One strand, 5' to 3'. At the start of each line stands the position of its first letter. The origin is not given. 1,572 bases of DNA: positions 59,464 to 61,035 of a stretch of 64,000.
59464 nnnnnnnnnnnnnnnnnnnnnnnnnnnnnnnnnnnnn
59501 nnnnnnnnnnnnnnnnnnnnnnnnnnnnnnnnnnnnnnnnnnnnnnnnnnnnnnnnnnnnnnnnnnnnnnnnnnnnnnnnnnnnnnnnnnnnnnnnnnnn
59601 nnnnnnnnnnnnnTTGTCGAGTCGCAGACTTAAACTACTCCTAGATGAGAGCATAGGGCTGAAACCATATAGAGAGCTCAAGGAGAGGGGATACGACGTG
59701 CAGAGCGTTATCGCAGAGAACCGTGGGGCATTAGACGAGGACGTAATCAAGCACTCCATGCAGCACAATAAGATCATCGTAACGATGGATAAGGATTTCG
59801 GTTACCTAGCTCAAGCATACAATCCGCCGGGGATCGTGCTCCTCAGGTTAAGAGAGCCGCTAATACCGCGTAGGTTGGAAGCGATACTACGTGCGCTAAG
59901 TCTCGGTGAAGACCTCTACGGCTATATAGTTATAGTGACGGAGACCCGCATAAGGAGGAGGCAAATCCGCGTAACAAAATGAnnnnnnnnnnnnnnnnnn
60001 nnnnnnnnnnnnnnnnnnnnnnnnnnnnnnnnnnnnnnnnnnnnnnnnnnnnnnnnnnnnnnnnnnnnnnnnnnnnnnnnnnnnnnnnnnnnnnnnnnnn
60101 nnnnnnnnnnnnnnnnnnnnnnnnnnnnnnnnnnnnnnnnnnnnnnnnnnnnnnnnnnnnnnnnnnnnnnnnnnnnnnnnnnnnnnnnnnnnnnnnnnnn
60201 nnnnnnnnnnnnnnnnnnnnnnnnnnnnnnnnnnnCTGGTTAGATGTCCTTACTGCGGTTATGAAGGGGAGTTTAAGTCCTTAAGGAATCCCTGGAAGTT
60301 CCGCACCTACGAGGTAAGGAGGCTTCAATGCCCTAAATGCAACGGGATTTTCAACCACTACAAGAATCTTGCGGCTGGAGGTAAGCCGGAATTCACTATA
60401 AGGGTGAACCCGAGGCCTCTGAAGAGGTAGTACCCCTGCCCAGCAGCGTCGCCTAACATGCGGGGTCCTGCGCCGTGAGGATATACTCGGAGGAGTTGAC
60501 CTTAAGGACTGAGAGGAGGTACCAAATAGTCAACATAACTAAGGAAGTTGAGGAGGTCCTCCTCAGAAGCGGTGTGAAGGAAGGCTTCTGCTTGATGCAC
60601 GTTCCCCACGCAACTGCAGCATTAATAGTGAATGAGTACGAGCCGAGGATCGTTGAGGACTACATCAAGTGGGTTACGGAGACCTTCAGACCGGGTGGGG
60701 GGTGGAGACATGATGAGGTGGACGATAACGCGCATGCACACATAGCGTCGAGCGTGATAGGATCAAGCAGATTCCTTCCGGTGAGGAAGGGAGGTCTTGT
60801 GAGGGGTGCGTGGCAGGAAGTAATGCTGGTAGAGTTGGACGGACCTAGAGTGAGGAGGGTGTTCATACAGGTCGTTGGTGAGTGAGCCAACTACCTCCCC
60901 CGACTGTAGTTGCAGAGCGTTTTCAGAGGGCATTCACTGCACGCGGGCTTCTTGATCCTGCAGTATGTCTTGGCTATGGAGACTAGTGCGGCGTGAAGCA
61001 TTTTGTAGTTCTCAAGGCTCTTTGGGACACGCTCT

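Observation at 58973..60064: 61-bp direct repeats (tRNA-Pro 3' part plus flank) bracket a 1,031-bp cassette carrying only a DUF433/PIN-like TA pair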

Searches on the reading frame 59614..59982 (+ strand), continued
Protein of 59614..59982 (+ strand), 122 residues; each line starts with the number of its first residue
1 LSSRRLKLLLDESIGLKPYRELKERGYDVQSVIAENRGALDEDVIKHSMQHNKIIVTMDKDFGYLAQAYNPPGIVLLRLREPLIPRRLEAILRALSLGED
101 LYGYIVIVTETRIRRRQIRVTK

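Call 78: search_protein_families(library=pfam, proteins=[L067:4461-5321:-, L064:614-1537:-, L064:1655-2416:+, L081:1524-2180:+, L066:1979-3448:-, L099:3-1109:-, L071:1321-2556:-, L019:1523-2425:+, L019:7632-8531:+, L019:8531-9628:+], max_evalue=0.001)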
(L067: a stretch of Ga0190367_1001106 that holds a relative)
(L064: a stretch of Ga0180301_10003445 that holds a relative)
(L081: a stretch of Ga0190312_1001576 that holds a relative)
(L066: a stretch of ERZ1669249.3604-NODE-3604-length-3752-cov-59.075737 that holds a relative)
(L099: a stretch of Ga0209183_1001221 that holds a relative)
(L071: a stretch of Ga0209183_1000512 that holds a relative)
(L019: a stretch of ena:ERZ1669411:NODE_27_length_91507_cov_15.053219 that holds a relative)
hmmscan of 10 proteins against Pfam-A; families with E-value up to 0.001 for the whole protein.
L067:4461-5321:- (287 aa): 1 family
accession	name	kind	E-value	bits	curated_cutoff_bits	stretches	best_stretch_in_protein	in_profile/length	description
PF04909.20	Amidohydro_2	-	5.4e-33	115.4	26.4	1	7-275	1-288/289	Amidohydrolase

L064:614-1537:- (308 aa): 1 family
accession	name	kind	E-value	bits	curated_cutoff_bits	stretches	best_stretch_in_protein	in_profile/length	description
PF09171.15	AGOG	-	8e-28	97.9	26.1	1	29-270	8-237/248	N-glycosylase/DNA lyase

L064:1655-2416:+ (254 aa): 0 families

L081:1524-2180:+ (219 aa): 2 families
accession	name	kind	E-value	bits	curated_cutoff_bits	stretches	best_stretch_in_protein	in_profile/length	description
PF04191.18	PEMT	-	3e-16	60.2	25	1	73-173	3-104/105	Phospholipid methyltransferase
PF04140.19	ICMT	-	2.1e-05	25.3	24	1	105-166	29-92/95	Isoprenylcysteine carboxyl methyltransferase (ICMT) family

L066:1979-3448:- (490 aa): 3 families
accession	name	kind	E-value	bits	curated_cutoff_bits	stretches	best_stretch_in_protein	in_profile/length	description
PF00587.30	tRNA-synt_2b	-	6.4e-26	91.9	29.3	1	100-278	4-178/179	tRNA synthetase class II core domain (G, H, P, S and T)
PF03129.25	HGTP_anticodon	-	9.5e-17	61.4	21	1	295-392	1-93/94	Anticodon binding domain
PF09180.16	ProRS-C_1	-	4.2e-13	49.7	31.5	1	422-490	4-71/71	Prolyl-tRNA synthetase, C-terminal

L099:3-1109:- (369 aa): 1 family
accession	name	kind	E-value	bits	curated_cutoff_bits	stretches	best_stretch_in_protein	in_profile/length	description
PF00180.25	Iso_dh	-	7.8e-39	134.3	27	1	15-348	5-306/348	Isocitrate/isopropylmalate dehydrogenase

L071:1321-2556:- (412 aa): 1 family
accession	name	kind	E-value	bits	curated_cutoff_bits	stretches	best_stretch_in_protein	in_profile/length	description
PF00180.25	Iso_dh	-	2.7e-47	162.2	27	1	15-401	5-348/348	Isocitrate/isopropylmalate dehydrogenase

L019:1523-2425:+ (301 aa): 0 families

L019:7632-8531:+ (300 aa): 0 families

L019:8531-9628:+ (366 aa): 0 families

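Call 91: search_protein_families(library=pfam, proteins=[L067:2806-3021:+, L067:3046-3453:+, L080:912-1196:+, L080:1192-1692:+, L079:1873-2106:-, L079:2102-2335:-, L079:3288-3551:+, L102:2549-2761:+, L102:2821-3249:+, L064:2986-3318:+], max_evalue=0.01)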
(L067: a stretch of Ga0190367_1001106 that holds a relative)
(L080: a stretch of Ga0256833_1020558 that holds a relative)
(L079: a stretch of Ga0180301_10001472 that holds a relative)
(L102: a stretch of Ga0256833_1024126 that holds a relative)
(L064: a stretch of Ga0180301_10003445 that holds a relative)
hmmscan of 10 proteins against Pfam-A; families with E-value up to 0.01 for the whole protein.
L067:2806-3021:+ (72 aa): 1 family
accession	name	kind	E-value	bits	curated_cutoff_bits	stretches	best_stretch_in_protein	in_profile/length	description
PF18929.5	DUF5678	-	4.9e-07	29.9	23.2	1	26-66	9-48/49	Family of unknown function (DUF5678)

L067:3046-3453:+ (136 aa): 2 families
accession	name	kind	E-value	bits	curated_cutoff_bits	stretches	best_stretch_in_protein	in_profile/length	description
PF13650.11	Asp_protease_2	-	1.6e-05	26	24.3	1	31-97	9-77/90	Aspartyl protease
PF13975.11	gag-asp_proteas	-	0.00072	20.5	28.2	1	32-107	10-86/92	gag-polyprotein putative aspartyl protease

L080:912-1196:+ (95 aa): 1 family
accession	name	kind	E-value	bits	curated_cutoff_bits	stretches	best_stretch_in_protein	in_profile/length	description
PF03683.19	UPF0175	-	1.3e-17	63.7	27.9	1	33-92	14-73/75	Uncharacterised protein family (UPF0175)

L080:1192-1692:+ (167 aa): 2 families
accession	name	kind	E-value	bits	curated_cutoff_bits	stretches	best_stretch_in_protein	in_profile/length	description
PF11848.13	DUF3368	-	1.3e-12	47.8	27.3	1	118-164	1-45/46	Domain of unknown function (DUF3368)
PF20698.3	PIN-TPR-GreABC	-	0.00011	22.9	27.8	0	8-55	2-49/138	PIN domain associated with the TPR-GreAB-C-PIN system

L079:1873-2106:- (78 aa): 1 family
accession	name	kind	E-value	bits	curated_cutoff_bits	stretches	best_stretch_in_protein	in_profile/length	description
PF07927.17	HicA_toxin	-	1.5e-19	70.2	27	1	11-65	3-58/58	HicA toxin of bacterial toxin-antitoxin,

L079:2102-2335:- (78 aa): 2 families
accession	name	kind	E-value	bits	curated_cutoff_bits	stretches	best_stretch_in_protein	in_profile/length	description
PF15919.11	HicB_lk_antitox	-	1.3e-11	45.1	27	1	13-61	6-54/123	HicB_like antitoxin of bacterial toxin-antitoxin system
PF21748.3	UPF0150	-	1.8e-05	25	27.3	1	15-52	16-53/64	UPF0150-like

L079:3288-3551:+ (88 aa): 2 families
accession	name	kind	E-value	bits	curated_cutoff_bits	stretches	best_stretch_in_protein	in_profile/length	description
PF01909.29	NTP_transf_2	-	0.0012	19.6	21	1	50-75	5-30/93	Nucleotidyltransferase domain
PF18765.7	Polbeta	-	0.0038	17.8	26.9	1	51-76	5-30/93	Polymerase beta, Nucleotidyltransferase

L102:2549-2761:+ (71 aa): 1 family
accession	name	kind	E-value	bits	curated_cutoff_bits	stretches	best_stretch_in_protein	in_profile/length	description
PF18929.5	DUF5678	-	0.001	19.3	23.2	1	23-64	7-47/49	Family of unknown function (DUF5678)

L102:2821-3249:+ (143 aa): 4 families
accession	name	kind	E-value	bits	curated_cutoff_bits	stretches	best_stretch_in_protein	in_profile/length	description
PF13650.11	Asp_protease_2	-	4.4e-07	30.9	24.3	1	27-113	2-86/90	Aspartyl protease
PF13975.11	gag-asp_proteas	-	8.5e-06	26.7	28.2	1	37-114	9-86/92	gag-polyprotein putative aspartyl protease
PF00077.25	RVP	-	8.3e-05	23.3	20.7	1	24-116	5-91/101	Retroviral aspartyl protease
PF13038.11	DUF3899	-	0.0095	16.8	23.4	0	106-140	13-47/88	Domain of unknown function (DUF3899)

L064:2986-3318:+ (111 aa): 1 family
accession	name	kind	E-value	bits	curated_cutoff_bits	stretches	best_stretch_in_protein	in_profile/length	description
PF01850.27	PIN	-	2.2e-08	35.2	23.6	1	39-106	52-119/120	PIN domain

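Call 92: search_protein_families(library=pfam, proteins=[L076:4618-4818:+, L076:4821-5249:+, L076:5573-5779:+, L076:5779-6222:+, L076:6574-6753:+, L076:6800-7207:+, L076:7203-7601:+, L074:2484-2933:-, L074:2943-3104:-, L074:5912-6190:-], max_evalue=0.01)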
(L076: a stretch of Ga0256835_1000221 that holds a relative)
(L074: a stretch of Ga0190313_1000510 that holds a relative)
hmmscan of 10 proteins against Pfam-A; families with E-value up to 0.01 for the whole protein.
L076:4618-4818:+ (67 aa): 1 family
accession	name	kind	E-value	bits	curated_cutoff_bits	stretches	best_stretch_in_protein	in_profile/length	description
PF01954.22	AF2212-like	-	2.5e-20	73.1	21.6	1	1-60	1-57/59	AF2212-like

L076:4821-5249:+ (143 aa): 2 families
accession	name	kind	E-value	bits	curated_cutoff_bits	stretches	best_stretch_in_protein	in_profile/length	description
PF01850.27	PIN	-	3.2e-17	63.7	23.6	1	3-142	2-117/120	PIN domain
PF13470.12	PIN_3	-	0.0011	20.2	27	1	3-137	3-114/115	PIN domain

L076:5573-5779:+ (69 aa): 1 family
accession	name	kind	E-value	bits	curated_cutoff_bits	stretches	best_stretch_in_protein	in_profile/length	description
PF01954.22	AF2212-like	-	3.6e-19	69.4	21.6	1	6-63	2-58/59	AF2212-like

L076:5779-6222:+ (148 aa): 1 family
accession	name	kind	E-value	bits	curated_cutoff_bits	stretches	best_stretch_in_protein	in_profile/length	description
PF01850.27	PIN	-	7.2e-16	59.3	23.6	1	2-143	1-119/120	PIN domain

L076:6574-6753:+ (60 aa): 1 family
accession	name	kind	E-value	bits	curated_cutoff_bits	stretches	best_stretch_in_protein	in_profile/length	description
PF03683.19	UPF0175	-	1.8e-09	37.6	27.9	1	17-60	4-47/75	Uncharacterised protein family (UPF0175)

L076:6800-7207:+ (136 aa): 2 families
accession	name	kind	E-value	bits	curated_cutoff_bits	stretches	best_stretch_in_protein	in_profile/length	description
PF01909.29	NTP_transf_2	-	1.8e-11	44.7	21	1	41-112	4-77/93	Nucleotidyltransferase domain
PF18765.7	Polbeta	-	4.5e-10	40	26.9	1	43-107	5-67/93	Polymerase beta, Nucleotidyltransferase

L076:7203-7601:+ (133 aa): 1 family
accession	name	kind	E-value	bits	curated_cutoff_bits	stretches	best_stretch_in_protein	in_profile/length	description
PF05168.19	HEPN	-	6.9e-27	94.4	22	1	7-123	1-114/117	HEPN domain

L074:2484-2933:- (150 aa): 1 family
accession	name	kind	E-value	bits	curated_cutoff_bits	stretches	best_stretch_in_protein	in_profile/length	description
PF01850.27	PIN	-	2.2e-06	28.7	23.6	1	4-119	2-115/120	PIN domain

L074:2943-3104:- (53 aa): 0 families

L074:5912-6190:- (93 aa): 1 family
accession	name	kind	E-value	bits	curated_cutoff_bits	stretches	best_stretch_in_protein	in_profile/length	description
PF05016.21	ParE_toxin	-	4.7e-07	30.7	23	1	5-91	1-88/89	ParE toxin of type II toxin-antitoxin system, parDE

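Call 93: find_encoding_contigs(protein=P0022, flank=5000, max_places=3)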
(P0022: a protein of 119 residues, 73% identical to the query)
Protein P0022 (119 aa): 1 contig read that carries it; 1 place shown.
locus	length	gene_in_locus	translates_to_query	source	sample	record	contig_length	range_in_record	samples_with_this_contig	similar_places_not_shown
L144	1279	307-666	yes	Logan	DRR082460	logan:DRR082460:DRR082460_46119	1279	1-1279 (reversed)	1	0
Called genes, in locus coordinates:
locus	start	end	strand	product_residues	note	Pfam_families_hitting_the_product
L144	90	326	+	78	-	PF04255:DUF433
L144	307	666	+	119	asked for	PF18480:DUF5615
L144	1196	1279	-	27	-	?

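Call 94: find_encoding_contigs(protein=P0025, flank=6000, max_places=3)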
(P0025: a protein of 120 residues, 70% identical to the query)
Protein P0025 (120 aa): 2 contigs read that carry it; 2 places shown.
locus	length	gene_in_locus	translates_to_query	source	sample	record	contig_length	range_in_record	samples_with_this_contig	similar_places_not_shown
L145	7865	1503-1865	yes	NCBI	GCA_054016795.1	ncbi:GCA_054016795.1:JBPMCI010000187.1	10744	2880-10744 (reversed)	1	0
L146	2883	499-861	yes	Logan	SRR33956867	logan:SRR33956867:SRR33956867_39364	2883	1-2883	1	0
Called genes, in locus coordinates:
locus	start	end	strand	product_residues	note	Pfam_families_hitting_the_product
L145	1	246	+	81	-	?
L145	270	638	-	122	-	-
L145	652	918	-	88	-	-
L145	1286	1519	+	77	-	PF04255:DUF433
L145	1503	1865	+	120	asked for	PF18480:DUF5615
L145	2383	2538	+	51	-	PF03683:UPF0175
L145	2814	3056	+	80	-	PF11848:DUF3368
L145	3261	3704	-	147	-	PF01850:PIN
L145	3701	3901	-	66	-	PF01954:AF2212-like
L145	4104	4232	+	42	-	-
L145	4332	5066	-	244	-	-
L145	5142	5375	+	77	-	-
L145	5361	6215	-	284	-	PF22626:LysX_preATP_grasp, PF14397:ATPgrasp_ST (faint), PF02655:ATP-grasp_3 (weak), PF08443:RimK, PF02222:ATP-grasp (weak), PF02955:GSH-S_ATP (weak)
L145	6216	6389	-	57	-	PF21344:Zn_ribbon_LysW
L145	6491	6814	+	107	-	-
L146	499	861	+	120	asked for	PF18480:DUF5615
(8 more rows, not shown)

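Call 102: find_encoding_contigs(protein=window:59614-59982:+, flank=3000, max_places=10)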
Protein window:59614-59982:+ (122 aa): 4 contigs read that carry it; 2 places shown.
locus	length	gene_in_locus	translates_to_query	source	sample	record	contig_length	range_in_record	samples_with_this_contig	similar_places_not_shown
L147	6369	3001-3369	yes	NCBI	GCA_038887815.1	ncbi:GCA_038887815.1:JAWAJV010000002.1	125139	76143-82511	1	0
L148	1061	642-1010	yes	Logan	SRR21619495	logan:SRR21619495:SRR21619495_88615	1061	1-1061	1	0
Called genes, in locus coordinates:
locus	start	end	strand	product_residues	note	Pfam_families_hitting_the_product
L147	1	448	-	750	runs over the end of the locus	PF14890:Intein_splicing, PF14528:LAGLIDADG_3 (weak), PF20030:bpMoxR, PF07728:AAA_5, PF17868:AAA_lid_8 (weak)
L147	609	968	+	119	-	-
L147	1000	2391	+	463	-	PF00083:Sugar_tr (weak), PF07690:MFS_1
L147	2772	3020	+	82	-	PF04255:DUF433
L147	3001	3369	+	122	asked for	PF18480:DUF5615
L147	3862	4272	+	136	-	PF01894:YjbQ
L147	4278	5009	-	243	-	PF00730:HhH-GPD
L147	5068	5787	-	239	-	PF00899:ThiF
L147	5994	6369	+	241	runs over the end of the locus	PF01381:HTH_3, PF13560:HTH_31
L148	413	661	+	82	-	PF04255:DUF433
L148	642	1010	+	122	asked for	PF18480:DUF5615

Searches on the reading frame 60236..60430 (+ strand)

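Call 6: search_protein_families(library=pfam, proteins=[window:60236-60430:+], max_evalue=0.01)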
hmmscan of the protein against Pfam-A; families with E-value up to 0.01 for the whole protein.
window:60236-60430:+ (64 aa): 1 family
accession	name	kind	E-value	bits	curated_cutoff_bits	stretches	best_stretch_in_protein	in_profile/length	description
PF21344.3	Zn_ribbon_LysW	-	0.0099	15.9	27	0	1-23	21-42/46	Alpha-aminoadipate carrier protein LysW-like, globular domain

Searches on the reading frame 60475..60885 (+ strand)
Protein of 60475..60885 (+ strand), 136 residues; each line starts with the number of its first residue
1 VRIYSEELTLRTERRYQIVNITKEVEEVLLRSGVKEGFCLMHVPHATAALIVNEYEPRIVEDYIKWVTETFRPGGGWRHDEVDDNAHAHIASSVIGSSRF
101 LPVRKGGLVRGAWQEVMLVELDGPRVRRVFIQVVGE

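Call 6: search_protein_families(library=pfam, proteins=[window:60475-60885:+], max_evalue=0.01)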
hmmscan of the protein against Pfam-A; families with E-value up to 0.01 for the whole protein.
window:60475-60885:+ (136 aa): 1 family
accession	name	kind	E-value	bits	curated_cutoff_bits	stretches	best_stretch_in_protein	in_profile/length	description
PF01894.22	UPF0047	-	3.6e-34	117.8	27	1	20-133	1-117/117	Uncharacterised protein family UPF0047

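Call 9: find_encoding_contigs(protein=window:60475-60885:+, flank=10000, max_places=10)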
Protein window:60475-60885:+ (136 aa): 11 contigs read that carry it; 9 places shown.
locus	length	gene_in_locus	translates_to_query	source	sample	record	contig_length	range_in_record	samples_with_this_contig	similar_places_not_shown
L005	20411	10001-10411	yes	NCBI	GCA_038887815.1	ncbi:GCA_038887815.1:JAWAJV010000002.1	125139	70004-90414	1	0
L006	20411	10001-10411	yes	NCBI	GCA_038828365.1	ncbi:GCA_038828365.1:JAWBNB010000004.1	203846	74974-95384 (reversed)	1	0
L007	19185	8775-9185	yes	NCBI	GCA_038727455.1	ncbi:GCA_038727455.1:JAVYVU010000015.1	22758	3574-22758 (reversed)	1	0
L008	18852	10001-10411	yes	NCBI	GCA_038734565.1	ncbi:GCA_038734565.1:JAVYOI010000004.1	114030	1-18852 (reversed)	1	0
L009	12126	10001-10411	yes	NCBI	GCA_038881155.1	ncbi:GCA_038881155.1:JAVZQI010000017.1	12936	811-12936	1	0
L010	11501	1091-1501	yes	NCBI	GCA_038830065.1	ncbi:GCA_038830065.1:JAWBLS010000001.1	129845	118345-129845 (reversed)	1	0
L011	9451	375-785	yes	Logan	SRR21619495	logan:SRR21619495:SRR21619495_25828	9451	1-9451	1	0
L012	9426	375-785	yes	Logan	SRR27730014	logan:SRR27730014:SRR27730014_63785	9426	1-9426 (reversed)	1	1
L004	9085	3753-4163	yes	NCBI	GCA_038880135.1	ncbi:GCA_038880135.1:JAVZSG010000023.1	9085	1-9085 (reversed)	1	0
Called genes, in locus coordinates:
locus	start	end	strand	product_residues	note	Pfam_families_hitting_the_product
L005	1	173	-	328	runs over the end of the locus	PF00561:Abhydrolase_1, PF12146:Hydrolase_4, PF12697:Abhydrolase_6, PF03096:Ndr, PF00326:Peptidase_S9 (faint)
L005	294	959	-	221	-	-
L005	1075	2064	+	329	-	PF10432:bact-PGI_C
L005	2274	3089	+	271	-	PF02421:FeoB_N (faint), PF03193:RsgA_GTPase, PF01926:MMR_HSR1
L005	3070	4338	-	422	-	PF05762:VWA_CoxE (weak), PF00092:VWA, PF13519:VWA_2 (weak)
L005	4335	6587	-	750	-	PF14890:Intein_splicing, PF14528:LAGLIDADG_3 (weak), PF20030:bpMoxR, PF07728:AAA_5, PF17868:AAA_lid_8 (weak)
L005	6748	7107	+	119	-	-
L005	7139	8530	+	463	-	PF00083:Sugar_tr (weak), PF07690:MFS_1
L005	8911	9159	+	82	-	PF04255:DUF433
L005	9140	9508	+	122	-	PF18480:DUF5615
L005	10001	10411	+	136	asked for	PF01894:YjbQ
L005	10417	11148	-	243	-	PF00730:HhH-GPD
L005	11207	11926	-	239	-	PF00899:ThiF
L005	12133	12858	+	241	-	PF01381:HTH_3, PF13560:HTH_31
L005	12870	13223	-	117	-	PF01849:NAC, PF19026:UBA_HYPK (weak)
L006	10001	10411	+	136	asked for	PF01894:YjbQ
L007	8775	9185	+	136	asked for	PF01894:YjbQ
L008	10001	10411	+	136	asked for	PF01894:YjbQ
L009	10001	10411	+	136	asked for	PF01894:YjbQ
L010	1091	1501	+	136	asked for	PF01894:YjbQ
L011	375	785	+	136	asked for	PF01894:YjbQ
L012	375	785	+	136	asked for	PF01894:YjbQ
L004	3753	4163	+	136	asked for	PF01894:YjbQ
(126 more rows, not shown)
